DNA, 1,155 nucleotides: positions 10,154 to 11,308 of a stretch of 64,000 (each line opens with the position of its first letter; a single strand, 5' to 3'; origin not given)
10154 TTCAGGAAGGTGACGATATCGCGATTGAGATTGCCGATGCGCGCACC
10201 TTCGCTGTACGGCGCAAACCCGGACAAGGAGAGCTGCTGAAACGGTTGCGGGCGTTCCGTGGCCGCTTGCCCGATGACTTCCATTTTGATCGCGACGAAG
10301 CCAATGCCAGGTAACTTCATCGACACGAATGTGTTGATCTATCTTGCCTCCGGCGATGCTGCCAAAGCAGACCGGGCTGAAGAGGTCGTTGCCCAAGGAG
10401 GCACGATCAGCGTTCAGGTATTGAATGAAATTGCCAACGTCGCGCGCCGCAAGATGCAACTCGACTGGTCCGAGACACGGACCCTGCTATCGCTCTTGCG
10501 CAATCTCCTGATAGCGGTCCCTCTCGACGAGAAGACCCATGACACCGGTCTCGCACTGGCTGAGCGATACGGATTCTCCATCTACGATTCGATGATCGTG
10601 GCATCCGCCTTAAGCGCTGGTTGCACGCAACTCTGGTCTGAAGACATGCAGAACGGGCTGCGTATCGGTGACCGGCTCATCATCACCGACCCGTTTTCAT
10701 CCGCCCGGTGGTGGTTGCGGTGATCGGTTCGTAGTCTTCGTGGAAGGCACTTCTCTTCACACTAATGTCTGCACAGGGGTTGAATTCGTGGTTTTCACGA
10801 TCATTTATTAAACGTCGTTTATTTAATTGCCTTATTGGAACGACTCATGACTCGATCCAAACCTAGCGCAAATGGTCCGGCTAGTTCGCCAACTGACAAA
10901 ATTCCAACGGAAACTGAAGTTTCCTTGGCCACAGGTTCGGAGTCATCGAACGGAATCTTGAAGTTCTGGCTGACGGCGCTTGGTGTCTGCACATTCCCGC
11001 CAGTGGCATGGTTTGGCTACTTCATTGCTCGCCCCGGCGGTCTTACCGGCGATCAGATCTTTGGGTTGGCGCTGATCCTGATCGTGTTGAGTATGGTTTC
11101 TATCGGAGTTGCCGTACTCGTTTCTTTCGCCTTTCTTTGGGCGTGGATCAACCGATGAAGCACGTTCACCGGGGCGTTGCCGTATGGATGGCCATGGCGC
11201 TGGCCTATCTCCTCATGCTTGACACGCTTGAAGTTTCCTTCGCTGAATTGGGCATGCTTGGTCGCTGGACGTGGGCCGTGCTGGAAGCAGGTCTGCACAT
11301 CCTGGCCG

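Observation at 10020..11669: Lower-GC islet: VapB(AbrB)-VapC(PIN) module plus three ATGA-coupled small two-TM membrane proteins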

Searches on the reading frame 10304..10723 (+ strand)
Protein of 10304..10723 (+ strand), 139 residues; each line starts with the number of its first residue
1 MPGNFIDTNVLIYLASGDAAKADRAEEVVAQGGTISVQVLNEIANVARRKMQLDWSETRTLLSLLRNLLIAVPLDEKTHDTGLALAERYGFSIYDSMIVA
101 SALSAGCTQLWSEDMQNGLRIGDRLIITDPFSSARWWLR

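Call 10: search_protein_families(library=pfam, proteins=[window:10304-10723:+], max_evalue=0.1)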
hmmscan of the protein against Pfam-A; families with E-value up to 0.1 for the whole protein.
window:10304-10723:+ (139 aa): 1 family
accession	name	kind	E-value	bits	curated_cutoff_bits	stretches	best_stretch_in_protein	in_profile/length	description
PF01850.27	PIN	-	6.7e-15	56.2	23.6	1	5-114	2-111/120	PIN domain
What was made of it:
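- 10304..10723 (+): vapC PIN-domain toxin, 139 aa, overlapping vapB by 11 nt; the last 5 aa come from a stop-codon loss relative to the 134-aa orthologues. Pfam PF01850 at 6.7e-15 (call 10).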

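Call 11: search_protein_families(library=ncbifam, proteins=[window:10304-10723:+], max_evalue=0.1)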
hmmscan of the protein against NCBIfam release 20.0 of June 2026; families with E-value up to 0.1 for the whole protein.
window:10304-10723:+ (139 aa): 0 families

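Call 12: search_protein_families(library=padloc, proteins=[window:10304-10723:+], max_evalue=0.1)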
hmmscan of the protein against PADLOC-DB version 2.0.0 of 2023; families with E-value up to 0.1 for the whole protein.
window:10304-10723:+ (139 aa): 0 families

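Call 53: search_solved_structures(query=window:10304-10723:+, max_evalue=0.01, show_alignments=1)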
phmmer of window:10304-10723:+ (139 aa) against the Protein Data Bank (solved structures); distinct sequences matched with E-value up to 0.01: 1.
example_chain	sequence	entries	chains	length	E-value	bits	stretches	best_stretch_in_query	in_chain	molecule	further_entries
8wmm_G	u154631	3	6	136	1.5e-15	60.6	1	6-131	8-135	PcrIIC1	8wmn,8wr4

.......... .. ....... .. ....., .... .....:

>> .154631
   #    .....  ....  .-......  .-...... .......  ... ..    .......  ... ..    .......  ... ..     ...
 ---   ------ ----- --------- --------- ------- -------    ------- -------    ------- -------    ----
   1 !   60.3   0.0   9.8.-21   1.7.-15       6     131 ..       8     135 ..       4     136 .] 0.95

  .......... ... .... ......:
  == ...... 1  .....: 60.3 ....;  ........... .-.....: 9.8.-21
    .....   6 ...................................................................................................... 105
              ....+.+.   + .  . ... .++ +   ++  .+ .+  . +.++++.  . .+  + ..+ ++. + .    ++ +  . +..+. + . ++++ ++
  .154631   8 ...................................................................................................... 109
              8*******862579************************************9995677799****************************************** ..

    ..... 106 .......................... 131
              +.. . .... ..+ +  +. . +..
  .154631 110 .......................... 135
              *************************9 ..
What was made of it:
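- Closest known: PcrIIC1, the PIN-domain pro-CRISPR accessory protein of some type II-C Cas9 loci. Same: It is the only solved structure with sequence similarity to this VapC: E = 1.5e-15 over nearly the full length, including the IDTN and SEDM motifs (call 53).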

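Call 55: search_protein_families(library=phrogs, proteins=[window:10304-10723:+], max_evalue=1)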
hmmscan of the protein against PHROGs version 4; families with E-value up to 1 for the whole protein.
window:10304-10723:+ (139 aa): 3 families
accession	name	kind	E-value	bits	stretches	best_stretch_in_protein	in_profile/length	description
phrog_14427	-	unknown function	0.018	15.9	1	6-102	6-103/139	-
phrog_32974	-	unknown function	0.052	13.9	1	8-46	45-83/306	-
phrog_15660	-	unknown function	0.11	13.5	1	57-87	29-58/66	-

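Call 80: find_related_loci(query=window:10304-10723:+, collection=metagenome_contigs, flank=3000)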
Query window:10304-10723:+ (139 aa) in metagenome_contigs; peptide patterns used: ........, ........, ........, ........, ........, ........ (x = any residue, [..] = any of these).
591 stretches matched a pattern; 268 encode a relative of the query (tblastn E <= 1e-3); the best 80 are kept; 80 distinct loci.
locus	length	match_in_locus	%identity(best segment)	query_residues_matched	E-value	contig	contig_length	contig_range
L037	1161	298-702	67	1-135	5e-63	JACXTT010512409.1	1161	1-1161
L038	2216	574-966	67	1-131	4e-59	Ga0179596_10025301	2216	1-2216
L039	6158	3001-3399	68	1-133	4e-58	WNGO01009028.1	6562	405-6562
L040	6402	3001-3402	66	1-134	4e-58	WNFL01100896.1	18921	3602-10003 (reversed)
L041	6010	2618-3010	66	1-131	4e-58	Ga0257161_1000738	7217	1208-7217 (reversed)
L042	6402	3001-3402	66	1-134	4e-58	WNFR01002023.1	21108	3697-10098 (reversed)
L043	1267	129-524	70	1-132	7e-61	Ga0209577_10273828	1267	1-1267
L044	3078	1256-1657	66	1-134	3e-58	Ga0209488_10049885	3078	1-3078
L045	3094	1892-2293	66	1-134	3e-58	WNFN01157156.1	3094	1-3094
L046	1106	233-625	66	1-131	3e-61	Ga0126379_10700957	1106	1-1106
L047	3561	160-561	66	1-134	1e-57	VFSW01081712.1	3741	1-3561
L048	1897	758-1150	68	1-131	7e-59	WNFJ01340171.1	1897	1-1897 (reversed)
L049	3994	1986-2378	64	1-131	2e-57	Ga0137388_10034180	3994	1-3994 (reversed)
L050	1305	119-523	65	1-135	4e-60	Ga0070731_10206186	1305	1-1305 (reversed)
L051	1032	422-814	65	1-131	4e-61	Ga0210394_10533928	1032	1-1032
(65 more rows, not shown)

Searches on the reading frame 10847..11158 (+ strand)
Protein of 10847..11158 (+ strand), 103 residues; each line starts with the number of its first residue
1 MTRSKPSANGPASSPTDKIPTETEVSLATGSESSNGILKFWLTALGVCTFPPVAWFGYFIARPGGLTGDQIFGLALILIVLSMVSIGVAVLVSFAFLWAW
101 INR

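Call 10: search_protein_families(library=pfam, proteins=[window:10847-11158:+], max_evalue=0.1)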
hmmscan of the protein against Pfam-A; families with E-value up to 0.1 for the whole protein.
window:10847-11158:+ (103 aa): 0 families

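Call 11: search_protein_families(library=ncbifam, proteins=[window:10847-11158:+], max_evalue=0.1)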
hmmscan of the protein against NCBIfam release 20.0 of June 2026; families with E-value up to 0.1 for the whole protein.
window:10847-11158:+ (103 aa): 0 families

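Call 12: search_protein_families(library=padloc, proteins=[window:10847-11158:+], max_evalue=0.1)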
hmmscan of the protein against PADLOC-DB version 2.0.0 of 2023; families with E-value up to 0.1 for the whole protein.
window:10847-11158:+ (103 aa): 0 families

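Call 28: find_homologous_proteins(query=window:10847-11158:+, max_evalue=0.1)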
Query window:10847-11158:+ (103 aa): 3 proteins with E <= 0.1 among 5 candidates.
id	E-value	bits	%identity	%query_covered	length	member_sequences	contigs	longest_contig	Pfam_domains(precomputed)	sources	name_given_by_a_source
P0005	5.8e-61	221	100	100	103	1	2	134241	-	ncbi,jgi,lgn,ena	jgi:hypothetical protein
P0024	4.9e-54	199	89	100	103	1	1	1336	-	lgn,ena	-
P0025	3.9e-51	189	86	100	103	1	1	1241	-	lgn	-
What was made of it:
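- No relatives exist beyond three close variants (call 28).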

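Call 42: find_encoding_contigs(protein=P0024, flank=3000, max_places=3)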
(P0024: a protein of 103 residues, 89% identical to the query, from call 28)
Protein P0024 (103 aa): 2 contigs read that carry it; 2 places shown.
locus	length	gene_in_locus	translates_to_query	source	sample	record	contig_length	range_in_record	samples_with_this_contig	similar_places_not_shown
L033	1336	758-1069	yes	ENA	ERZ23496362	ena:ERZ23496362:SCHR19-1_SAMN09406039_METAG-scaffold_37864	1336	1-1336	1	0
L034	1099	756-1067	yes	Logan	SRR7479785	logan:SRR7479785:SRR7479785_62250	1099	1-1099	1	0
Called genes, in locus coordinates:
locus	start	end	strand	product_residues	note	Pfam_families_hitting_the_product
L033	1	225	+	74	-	?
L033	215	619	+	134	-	PF01850:PIN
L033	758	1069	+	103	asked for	-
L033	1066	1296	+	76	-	-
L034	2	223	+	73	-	?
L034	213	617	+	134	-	PF01850:PIN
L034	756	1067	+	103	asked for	-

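Call 43: find_encoding_contigs(protein=P0025, flank=3000, max_places=3)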
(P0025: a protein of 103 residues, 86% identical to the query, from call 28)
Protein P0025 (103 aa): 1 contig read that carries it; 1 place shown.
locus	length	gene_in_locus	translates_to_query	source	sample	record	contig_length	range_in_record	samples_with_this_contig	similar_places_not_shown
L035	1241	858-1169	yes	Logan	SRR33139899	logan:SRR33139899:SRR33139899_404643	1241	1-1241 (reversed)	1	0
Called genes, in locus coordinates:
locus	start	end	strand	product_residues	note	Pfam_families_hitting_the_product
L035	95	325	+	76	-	PF04014:MazE_antitoxin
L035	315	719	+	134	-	PF01850:PIN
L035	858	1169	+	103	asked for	-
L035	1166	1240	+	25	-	?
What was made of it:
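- Every known o1 homologue (three sequence variants) lies downstream of VapBC (calls 42, 43). o1 is so far seen only downstream of VapBC (calls 42, 43). o1 stays intact over 103 codons in three lineages and keeps its ATGA coupling to o2 (calls 42, 43).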

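Call 55: search_protein_families(library=phrogs, proteins=[window:10847-11158:+], max_evalue=1)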
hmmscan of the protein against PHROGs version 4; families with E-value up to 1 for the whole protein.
window:10847-11158:+ (103 aa): 0 families

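Call 56: search_protein_families(library=pfam, proteins=[window:10847-11158:+], max_evalue=10)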
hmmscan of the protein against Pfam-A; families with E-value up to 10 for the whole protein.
window:10847-11158:+ (103 aa): 1 family
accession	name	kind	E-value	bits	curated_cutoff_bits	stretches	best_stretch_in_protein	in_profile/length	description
PF03597.20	FixS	-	4.7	7.5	23.1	1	77-100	2-25/44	Cytochrome oxidase maturation protein cbb3-type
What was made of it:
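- Tried and rejected: Pfam, NCBIfam, PADLOC and PHROG scans of o1-o3 and of the alternative slot genes gave no significant hits (calls 10-12, 55, 56).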

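Call 94: find_related_loci(query=window:10847-11158:+, collection=viral_contigs, flank=3000)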
Query window:10847-11158:+ (103 aa) in viral_contigs; peptide patterns used: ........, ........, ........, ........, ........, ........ (x = any residue, [..] = any of these).
20 stretches matched a pattern, but none encodes a relative of the query by tblastn (E <= 1e-3).
